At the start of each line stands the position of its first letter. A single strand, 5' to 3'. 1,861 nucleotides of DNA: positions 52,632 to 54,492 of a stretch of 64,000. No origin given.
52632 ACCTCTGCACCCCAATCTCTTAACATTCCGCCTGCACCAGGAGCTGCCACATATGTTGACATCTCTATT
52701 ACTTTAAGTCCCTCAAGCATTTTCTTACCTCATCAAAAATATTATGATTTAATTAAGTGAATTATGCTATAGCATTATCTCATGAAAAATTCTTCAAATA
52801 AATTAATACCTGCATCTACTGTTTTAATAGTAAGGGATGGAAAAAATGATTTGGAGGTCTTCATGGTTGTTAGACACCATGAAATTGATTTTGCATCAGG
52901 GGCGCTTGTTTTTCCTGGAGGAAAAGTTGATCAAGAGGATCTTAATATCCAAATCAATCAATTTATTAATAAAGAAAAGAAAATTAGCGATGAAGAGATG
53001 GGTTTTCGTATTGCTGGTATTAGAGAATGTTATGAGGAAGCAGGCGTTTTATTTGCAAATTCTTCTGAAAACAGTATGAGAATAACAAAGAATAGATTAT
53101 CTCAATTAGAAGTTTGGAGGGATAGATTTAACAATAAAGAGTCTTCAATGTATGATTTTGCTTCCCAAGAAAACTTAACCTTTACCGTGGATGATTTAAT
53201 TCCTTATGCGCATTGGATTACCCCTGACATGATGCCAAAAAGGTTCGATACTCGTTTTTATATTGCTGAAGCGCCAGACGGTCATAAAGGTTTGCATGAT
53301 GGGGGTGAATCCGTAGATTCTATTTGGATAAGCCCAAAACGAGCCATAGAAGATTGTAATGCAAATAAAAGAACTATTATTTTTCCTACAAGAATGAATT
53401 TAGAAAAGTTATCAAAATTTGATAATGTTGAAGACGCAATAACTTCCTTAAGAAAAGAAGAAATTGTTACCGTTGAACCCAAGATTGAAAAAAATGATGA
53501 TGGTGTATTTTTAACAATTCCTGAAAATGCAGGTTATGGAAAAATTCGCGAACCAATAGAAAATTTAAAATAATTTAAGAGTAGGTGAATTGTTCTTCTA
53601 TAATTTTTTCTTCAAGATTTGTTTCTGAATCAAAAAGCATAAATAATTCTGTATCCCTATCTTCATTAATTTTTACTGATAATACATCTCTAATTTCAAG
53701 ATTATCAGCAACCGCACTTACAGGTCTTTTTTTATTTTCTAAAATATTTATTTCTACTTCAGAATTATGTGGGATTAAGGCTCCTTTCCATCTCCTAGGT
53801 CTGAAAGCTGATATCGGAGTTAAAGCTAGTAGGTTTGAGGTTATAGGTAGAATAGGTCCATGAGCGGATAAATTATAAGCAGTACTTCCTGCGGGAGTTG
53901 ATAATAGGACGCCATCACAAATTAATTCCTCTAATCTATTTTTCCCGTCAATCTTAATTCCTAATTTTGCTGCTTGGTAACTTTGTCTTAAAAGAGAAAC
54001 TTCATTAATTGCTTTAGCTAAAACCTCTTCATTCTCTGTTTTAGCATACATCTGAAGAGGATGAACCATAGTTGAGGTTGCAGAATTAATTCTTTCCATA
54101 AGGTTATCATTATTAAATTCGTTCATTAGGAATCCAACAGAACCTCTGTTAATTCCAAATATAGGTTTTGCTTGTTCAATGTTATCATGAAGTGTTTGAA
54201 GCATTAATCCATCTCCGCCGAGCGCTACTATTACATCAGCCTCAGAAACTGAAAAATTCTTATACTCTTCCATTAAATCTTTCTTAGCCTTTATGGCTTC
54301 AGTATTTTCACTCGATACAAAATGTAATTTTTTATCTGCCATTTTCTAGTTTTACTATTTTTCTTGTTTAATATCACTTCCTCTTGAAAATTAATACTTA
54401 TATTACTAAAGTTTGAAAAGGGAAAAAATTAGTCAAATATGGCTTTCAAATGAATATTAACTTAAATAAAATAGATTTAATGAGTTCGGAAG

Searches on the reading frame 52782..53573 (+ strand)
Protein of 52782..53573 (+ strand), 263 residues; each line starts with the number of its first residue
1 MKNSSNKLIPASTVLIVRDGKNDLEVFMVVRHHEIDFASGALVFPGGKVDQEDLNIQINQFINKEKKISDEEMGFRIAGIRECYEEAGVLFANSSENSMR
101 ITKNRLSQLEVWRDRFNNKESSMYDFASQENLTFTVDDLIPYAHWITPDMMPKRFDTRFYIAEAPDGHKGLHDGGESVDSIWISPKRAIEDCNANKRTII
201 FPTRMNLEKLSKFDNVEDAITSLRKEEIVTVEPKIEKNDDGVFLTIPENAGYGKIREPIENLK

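Call 10: search_protein_families(library=pfam, proteins=[window:52782-53573:+])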
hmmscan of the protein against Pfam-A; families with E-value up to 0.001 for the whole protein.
window:52782-53573:+ (263 aa): 1 family
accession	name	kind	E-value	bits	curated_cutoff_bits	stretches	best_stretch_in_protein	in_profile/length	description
PF00293.34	NUDIX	-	0.0002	21.8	21.1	0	12-151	6-118/134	NUDIX domain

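Call 35: search_protein_families(library=pfam, proteins=[window:52782-53573:+], max_evalue=0.01)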
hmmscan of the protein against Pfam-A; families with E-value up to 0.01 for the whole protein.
window:52782-53573:+ (263 aa): 1 family
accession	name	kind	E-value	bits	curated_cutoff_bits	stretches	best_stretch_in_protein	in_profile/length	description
PF00293.34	NUDIX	-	0.0002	21.8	21.1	1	12-151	6-118/134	NUDIX domain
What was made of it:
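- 52782..53573 (+): NUDIX-like protein (263 aa). It is part of the ancient syntenic backbone, not of the oxidative row. Weak PF00293 match (calls 10, 35).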

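Call 45: search_protein_families(library=ncbifam, proteins=[window:52782-53573:+], max_evalue=1e-10)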
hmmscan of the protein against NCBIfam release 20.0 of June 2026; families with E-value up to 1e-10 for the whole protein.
window:52782-53573:+ (263 aa): 0 families

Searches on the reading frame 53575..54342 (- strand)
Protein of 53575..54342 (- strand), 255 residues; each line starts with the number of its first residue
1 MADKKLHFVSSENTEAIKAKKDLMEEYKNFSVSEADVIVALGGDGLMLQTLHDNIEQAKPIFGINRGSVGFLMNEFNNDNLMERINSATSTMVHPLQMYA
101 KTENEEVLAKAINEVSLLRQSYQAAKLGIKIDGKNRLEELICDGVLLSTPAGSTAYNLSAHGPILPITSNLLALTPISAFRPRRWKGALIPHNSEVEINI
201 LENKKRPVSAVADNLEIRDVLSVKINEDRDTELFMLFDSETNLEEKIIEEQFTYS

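Call 10: search_protein_families(library=pfam, proteins=[window:53575-54342:-])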
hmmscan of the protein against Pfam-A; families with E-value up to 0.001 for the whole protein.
window:53575-54342:- (255 aa): 2 families
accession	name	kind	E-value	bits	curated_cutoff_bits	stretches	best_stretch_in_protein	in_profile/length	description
PF20143.4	NAD_kinase_C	-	7.5e-11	42.3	23.7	1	113-210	2-97/126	ATP-NAD kinase C-terminal domain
PF01513.26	NAD_kinase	-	4.3e-09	37.2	25.5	1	11-74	49-112/130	ATP-NAD kinase N-terminal domain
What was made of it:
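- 53575..54342 (-): NAD kinase, divergent from the row. It marks the left border of the ancient backbone. PF01513 and PF20143 (call 10).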
